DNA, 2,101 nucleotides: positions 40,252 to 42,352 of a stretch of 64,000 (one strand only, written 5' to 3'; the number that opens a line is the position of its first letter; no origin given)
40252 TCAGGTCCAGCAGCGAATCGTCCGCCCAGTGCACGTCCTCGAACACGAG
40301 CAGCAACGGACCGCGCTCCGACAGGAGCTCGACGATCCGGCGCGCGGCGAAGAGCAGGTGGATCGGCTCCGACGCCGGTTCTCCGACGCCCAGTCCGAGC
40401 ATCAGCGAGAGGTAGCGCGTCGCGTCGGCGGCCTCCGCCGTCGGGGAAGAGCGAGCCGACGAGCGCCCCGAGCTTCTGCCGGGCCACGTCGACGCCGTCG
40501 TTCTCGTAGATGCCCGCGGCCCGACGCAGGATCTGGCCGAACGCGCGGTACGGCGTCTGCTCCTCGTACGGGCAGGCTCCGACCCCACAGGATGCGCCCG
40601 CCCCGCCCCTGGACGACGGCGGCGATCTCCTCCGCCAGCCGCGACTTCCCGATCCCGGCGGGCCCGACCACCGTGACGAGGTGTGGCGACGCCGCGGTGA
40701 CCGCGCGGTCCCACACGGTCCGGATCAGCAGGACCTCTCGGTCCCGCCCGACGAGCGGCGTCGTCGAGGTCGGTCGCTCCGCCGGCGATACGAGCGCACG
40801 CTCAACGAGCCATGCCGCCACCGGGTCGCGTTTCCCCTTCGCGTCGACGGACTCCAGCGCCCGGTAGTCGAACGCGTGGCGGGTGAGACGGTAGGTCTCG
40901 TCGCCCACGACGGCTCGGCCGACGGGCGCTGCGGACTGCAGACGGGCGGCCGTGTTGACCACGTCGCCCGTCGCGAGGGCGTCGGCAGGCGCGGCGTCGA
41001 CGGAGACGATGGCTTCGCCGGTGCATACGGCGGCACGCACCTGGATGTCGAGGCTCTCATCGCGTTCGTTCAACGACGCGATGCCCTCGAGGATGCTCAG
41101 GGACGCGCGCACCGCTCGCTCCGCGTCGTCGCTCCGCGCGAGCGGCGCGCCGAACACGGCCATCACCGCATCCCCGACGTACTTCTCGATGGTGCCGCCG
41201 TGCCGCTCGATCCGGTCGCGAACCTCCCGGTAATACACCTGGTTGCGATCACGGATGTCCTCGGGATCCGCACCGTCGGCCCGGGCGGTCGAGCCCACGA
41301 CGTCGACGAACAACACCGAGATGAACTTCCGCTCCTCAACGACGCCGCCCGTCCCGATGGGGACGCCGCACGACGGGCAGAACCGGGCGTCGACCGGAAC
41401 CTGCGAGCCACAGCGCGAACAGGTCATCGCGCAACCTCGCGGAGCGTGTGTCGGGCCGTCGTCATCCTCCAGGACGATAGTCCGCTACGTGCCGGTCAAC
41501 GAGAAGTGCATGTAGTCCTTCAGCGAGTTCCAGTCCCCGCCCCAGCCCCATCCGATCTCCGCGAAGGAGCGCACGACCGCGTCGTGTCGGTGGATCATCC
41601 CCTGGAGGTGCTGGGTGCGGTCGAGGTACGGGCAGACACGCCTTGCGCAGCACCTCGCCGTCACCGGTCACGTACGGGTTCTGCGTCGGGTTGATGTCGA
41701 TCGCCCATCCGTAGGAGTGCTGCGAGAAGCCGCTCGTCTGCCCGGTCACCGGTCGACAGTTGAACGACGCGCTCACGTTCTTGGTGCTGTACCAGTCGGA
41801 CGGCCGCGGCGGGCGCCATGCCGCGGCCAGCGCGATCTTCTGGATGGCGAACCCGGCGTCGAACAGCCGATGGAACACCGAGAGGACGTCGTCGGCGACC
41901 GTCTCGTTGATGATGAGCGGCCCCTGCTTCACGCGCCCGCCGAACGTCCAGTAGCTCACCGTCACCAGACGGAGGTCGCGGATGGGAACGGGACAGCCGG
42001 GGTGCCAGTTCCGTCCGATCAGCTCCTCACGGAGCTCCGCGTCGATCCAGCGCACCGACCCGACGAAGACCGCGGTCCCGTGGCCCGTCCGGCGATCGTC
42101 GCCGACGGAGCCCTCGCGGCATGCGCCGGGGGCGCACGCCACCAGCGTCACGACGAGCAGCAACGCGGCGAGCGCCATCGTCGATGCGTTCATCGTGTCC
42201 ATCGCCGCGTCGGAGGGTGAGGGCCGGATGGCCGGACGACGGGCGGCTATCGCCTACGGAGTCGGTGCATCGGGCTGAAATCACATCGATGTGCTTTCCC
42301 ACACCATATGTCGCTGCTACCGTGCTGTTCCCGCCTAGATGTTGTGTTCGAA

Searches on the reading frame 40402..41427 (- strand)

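Call 21: search_protein_families(library=pfam, proteins=[window:40402-41427:-], max_evalue=0.01)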
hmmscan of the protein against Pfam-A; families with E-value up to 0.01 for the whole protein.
window:40402-41427:- (341 aa): 8 families
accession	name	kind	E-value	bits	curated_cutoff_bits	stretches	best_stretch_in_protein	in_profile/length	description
PF00211.25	Guanylate_cyc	-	1.7e-17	64.1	21.9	1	32-206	5-180/183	Adenylate and Guanylate cyclase catalytic domain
PF13191.12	AAA_16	-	2.7e-09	38.2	32.6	1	224-284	1-60/167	AAA ATPase domain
PF13240.11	Zn_Ribbon_1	-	1.2e-06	28.5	25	1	3-21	2-20/23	zinc-ribbon domain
PF13248.11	Zn_ribbon_3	-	3.3e-05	23.6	27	1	2-24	4-26/26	zinc-ribbon domain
PF12773.13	DZR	-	6.1e-05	23.5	27.3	1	3-21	27-45/45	Double zinc ribbon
PF10571.15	UPF0547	-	0.00033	21.1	29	1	2-21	2-21/26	Uncharacterised protein family UPF0547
PF17032.10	Zn_ribbon_15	-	0.0046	18.2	28.9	0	2-21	54-73/73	zinc-ribbon family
PF00931.28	NB-ARC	-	0.0084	15.8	23.5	0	235-270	5-40/248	NB-ARC domain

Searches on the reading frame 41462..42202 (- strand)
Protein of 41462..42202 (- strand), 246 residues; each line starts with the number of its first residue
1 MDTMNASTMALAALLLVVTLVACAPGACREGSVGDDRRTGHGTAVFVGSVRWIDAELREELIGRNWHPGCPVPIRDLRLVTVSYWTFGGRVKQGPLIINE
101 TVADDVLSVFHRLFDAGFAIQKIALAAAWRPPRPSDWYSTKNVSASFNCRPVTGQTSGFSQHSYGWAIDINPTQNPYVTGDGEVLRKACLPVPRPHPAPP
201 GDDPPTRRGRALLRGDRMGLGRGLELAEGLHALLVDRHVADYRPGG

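Call 21: search_protein_families(library=pfam, proteins=[window:41462-42202:-], max_evalue=0.01)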
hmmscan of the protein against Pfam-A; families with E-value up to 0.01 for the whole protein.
window:41462-42202:- (246 aa): 1 family
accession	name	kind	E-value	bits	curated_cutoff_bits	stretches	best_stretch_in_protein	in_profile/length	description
PF13539.11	Peptidase_M15_4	-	1.2e-07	32.6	25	1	154-184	2-30/70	D-alanyl-D-alanine carboxypeptidase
